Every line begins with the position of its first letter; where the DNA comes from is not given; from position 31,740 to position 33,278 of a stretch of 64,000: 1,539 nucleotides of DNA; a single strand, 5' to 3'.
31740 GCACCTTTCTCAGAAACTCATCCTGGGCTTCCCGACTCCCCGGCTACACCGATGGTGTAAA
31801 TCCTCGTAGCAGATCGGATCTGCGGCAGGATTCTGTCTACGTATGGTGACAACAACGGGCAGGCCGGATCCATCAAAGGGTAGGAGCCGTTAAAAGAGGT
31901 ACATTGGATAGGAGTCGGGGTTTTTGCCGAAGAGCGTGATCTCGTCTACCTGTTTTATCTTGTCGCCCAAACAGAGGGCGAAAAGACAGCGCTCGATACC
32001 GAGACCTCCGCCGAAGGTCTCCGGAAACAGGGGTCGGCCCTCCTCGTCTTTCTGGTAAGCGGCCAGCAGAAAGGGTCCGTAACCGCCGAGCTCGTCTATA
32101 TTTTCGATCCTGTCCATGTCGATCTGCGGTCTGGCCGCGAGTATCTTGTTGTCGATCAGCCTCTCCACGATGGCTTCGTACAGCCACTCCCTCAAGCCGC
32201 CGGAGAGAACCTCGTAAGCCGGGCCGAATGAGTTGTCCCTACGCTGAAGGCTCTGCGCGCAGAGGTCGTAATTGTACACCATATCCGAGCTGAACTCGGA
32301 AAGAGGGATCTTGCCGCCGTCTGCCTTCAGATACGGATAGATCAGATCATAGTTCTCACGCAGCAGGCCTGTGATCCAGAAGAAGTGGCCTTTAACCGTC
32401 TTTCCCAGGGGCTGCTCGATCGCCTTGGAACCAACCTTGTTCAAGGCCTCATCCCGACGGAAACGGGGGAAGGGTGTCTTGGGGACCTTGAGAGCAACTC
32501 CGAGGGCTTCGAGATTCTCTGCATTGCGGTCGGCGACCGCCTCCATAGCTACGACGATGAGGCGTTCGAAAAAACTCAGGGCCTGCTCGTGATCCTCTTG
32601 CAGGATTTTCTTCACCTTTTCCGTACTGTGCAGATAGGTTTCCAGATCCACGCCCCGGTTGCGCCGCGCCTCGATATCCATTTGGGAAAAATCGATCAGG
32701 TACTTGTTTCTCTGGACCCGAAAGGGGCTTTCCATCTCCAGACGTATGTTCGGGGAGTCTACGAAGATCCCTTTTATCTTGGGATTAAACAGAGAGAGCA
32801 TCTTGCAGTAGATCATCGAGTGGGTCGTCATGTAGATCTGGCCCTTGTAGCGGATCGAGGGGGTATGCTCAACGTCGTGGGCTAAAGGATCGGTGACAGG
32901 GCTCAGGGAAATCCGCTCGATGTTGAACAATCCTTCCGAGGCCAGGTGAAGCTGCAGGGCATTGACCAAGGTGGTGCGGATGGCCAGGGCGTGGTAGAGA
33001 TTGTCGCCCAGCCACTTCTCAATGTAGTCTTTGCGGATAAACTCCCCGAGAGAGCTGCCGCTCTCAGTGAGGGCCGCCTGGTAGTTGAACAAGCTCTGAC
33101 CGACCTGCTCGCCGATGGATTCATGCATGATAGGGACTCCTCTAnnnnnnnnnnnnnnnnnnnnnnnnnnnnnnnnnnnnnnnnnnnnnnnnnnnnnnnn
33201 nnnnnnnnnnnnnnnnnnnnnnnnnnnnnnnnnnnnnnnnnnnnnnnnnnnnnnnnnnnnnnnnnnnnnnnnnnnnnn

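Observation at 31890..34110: Stand-alone class II aminoacyl-tRNA-synthetase-like catalytic core next to a Gfo/Idh/MocA oxidoreductase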

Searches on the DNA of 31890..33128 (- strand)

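Call 54: search_rna_families(sources=[L022, L023, L027, L037, L045, L054, L074, L002], threshold=gathering)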
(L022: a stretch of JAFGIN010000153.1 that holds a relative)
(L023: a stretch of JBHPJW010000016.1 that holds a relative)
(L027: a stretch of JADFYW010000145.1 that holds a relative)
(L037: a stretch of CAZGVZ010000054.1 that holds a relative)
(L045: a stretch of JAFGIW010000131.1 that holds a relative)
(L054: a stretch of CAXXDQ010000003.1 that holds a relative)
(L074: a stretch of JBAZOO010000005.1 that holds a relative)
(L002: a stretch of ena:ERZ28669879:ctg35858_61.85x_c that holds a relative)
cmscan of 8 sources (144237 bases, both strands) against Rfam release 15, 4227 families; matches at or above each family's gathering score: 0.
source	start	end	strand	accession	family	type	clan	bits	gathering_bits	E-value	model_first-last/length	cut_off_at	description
